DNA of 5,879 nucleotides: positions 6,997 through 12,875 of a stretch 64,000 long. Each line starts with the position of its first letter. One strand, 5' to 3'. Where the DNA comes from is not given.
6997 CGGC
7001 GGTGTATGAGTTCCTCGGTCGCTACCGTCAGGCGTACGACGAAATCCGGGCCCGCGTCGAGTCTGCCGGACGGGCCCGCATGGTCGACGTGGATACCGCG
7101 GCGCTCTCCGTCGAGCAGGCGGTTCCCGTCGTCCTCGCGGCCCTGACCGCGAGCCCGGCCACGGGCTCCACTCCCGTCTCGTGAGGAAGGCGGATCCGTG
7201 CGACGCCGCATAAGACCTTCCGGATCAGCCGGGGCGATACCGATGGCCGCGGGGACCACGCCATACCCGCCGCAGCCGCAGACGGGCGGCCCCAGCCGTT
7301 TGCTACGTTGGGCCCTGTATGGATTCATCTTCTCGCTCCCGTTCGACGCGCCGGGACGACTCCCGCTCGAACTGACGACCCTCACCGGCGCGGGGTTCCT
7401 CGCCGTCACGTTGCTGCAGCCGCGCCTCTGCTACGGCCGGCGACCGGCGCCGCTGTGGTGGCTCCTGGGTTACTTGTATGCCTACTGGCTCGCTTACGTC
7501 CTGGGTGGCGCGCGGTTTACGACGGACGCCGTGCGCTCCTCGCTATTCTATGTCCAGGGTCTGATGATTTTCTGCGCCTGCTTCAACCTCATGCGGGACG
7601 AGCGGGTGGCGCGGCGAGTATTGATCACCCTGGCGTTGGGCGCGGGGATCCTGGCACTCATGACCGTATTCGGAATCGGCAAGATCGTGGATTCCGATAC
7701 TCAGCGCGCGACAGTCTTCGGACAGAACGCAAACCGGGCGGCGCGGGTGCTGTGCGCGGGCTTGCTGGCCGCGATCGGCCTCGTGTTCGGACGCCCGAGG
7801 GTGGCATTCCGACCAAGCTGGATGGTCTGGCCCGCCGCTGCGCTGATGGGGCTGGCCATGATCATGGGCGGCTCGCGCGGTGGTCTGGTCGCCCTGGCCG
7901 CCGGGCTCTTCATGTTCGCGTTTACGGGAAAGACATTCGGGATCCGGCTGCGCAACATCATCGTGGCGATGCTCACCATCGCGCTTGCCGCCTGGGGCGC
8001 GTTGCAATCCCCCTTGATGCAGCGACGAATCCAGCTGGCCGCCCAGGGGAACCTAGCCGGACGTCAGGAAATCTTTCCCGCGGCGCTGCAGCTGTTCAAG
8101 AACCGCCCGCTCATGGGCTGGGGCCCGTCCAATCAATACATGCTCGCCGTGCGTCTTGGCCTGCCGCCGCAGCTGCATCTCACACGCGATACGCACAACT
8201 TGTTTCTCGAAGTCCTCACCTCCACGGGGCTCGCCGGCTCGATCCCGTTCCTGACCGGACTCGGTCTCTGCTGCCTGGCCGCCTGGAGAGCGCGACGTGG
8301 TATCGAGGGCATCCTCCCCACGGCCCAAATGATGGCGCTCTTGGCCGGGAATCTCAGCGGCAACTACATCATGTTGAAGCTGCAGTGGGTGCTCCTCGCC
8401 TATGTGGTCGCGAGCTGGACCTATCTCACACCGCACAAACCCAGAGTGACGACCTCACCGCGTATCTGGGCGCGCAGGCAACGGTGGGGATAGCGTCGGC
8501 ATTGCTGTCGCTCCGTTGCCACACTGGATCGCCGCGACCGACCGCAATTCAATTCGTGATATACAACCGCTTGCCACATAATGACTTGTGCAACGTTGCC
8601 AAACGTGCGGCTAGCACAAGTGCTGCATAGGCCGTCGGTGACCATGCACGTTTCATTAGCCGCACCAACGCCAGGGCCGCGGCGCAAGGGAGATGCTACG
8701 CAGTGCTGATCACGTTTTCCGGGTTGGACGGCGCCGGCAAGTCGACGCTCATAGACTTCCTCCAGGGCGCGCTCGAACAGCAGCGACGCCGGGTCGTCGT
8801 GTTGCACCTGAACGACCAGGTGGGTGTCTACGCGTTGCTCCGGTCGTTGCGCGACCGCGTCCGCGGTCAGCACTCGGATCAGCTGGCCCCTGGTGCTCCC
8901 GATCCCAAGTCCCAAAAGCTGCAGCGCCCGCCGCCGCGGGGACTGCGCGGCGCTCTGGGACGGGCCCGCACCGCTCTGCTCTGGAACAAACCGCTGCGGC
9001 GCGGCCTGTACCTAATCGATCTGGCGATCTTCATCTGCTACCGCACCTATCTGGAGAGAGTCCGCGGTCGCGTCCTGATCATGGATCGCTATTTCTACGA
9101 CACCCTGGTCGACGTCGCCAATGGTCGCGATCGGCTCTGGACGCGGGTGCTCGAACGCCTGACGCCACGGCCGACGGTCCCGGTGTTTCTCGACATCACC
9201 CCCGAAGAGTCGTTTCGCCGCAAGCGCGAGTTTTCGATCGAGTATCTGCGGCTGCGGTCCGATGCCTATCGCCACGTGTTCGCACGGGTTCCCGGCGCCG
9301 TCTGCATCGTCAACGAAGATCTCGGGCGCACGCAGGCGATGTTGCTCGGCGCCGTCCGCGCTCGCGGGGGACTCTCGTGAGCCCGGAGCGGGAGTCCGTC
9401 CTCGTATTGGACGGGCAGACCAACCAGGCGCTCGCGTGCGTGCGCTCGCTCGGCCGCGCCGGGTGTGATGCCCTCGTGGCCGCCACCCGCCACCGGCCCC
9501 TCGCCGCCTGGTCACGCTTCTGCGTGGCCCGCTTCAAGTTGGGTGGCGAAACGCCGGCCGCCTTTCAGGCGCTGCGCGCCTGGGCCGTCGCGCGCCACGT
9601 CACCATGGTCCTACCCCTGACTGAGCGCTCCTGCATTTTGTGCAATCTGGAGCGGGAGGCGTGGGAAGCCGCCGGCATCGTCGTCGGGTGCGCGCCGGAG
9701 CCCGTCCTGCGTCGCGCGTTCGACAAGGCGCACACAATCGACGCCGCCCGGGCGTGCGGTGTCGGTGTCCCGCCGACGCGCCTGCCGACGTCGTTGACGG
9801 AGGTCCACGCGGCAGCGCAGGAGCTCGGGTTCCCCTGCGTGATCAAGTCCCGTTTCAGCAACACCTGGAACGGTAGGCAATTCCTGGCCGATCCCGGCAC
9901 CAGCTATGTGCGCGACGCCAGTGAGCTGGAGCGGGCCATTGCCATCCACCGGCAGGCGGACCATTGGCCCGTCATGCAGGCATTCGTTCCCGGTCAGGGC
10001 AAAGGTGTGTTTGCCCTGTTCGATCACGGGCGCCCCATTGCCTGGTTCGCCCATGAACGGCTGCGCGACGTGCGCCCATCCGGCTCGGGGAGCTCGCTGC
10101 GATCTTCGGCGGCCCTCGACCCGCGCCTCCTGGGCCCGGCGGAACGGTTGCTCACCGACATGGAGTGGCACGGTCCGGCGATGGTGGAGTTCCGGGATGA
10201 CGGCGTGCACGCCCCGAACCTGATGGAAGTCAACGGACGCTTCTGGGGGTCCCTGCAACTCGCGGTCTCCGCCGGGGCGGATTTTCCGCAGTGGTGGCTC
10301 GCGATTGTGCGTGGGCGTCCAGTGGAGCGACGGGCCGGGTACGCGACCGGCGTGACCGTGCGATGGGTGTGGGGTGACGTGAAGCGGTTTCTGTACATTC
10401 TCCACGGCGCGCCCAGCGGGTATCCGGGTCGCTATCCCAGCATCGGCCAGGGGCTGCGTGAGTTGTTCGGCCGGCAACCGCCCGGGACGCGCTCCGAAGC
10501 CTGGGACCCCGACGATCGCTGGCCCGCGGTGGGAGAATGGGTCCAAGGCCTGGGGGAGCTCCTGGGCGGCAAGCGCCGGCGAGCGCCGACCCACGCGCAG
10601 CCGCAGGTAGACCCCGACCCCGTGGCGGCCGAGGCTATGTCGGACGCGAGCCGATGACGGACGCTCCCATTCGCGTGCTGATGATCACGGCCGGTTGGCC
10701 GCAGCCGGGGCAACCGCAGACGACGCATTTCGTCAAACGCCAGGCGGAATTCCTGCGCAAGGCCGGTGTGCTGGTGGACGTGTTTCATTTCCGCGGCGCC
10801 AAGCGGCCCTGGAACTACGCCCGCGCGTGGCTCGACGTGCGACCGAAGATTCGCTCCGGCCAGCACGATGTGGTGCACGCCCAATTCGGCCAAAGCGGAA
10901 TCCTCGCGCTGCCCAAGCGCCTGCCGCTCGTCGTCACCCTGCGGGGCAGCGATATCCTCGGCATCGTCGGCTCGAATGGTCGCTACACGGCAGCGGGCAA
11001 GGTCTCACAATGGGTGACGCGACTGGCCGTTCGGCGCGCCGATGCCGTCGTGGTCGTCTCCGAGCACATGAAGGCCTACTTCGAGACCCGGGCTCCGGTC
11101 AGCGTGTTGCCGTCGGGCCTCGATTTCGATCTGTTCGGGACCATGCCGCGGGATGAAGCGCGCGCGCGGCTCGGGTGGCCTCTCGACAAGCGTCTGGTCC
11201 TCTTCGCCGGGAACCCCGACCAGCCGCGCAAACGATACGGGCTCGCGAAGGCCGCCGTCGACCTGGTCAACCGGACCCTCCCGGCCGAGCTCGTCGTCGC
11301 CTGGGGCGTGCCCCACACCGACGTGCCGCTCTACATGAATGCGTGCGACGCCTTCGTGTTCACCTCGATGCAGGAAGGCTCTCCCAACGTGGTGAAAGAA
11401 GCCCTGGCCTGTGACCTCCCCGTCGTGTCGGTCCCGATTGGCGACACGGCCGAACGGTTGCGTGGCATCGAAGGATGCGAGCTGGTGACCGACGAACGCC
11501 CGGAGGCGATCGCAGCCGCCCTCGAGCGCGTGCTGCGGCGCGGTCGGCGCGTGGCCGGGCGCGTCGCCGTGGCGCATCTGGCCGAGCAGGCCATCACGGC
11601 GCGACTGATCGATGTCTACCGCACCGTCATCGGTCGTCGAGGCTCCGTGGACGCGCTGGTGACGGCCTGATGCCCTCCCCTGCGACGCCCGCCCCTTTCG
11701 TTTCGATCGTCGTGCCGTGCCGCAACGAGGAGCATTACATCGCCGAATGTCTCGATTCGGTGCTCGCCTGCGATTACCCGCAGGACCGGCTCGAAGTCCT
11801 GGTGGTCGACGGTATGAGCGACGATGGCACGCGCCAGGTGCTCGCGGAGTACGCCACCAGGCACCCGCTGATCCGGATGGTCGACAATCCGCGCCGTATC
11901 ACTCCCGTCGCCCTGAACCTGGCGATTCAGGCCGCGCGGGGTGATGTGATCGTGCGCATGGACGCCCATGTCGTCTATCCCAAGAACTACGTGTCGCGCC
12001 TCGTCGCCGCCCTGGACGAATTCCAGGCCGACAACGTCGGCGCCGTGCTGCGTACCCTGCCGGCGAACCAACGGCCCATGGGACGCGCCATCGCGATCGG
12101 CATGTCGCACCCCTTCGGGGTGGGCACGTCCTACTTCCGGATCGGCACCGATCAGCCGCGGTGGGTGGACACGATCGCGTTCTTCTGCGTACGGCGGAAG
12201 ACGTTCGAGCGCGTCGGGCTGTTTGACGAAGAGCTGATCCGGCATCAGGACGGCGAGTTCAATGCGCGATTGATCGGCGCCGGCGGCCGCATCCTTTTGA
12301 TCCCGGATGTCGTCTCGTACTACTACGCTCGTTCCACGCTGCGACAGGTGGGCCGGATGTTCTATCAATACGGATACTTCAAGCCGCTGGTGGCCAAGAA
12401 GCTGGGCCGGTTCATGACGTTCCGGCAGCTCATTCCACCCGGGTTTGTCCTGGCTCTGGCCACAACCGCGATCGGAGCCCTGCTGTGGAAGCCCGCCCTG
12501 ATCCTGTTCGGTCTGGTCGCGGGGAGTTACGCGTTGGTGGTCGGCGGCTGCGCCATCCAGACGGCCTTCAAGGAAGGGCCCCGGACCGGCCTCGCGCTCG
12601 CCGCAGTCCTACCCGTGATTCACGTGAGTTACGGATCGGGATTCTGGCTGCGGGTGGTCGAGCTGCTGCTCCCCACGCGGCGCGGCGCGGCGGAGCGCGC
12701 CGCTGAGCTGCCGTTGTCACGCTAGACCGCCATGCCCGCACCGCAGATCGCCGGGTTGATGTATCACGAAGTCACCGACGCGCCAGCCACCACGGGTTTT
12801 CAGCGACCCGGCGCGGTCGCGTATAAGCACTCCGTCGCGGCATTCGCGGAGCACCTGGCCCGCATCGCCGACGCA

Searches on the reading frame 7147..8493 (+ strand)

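Call 34: search_protein_families(library=pfam, proteins=[window:7147-8493:+], max_evalue=0.001)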
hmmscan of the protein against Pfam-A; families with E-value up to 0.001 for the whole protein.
window:7147-8493:+ (448 aa): 1 family
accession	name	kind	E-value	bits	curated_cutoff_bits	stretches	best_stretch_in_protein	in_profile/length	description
PF04932.20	Wzy_C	-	2.1e-16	60.5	31.7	1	230-368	2-148/149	O-Antigen ligase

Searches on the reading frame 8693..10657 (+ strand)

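Call 34: search_protein_families(library=pfam, proteins=[window:8693-10657:+], max_evalue=0.001)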
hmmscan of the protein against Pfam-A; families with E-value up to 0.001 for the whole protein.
window:8693-10657:+ (654 aa): 1 family
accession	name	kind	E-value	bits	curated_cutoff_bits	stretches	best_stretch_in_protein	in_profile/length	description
PF15632.11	ATPgrasp_Ter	-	1.2e-09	38.5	29.1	1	472-559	42-128/131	ATP-grasp in the biosynthetic pathway with Ter operon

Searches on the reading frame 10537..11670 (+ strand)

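Call 34: search_protein_families(library=pfam, proteins=[window:10537-11670:+], max_evalue=0.001)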
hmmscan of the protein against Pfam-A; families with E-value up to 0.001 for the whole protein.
window:10537-11670:+ (377 aa): 4 families
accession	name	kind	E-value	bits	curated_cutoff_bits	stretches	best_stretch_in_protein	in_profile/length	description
PF13692.12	Glyco_trans_1_4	-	1.3e-14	55.1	27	1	253-334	61-141/142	Glycosyl transferases group 1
PF13439.12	Glyco_transf_4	-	2.5e-13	50.8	28.5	1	47-198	22-169/170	Glycosyltransferase Family 4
PF00534.26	Glycos_transf_1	-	1.2e-12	48.2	26.4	1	246-335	69-158/172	Glycosyl transferases group 1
PF13579.12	Glyco_trans_4_4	-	3.2e-12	47.5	29.7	1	61-185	31-145/158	Glycosyl transferase 4-like domain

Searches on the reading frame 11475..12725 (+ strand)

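Call 34: search_protein_families(library=pfam, proteins=[window:11475-12725:+], max_evalue=0.001)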
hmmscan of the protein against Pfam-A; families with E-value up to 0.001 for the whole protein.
window:11475-12725:+ (416 aa): 3 families
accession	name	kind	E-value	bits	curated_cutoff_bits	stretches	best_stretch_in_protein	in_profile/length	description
PF00535.33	Glycos_transf_2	-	2.9e-29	102.6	23.3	1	77-238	1-157/168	Glycosyl transferase family 2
PF13641.12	Glyco_tranf_2_3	-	5.9e-18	66.2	27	1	74-291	2-219/230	Glycosyltransferase like family 2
PF10111.15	Glyco_tranf_2_2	-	3e-05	24.1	27.3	0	77-166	1-92/276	Glycosyltransferase like family 2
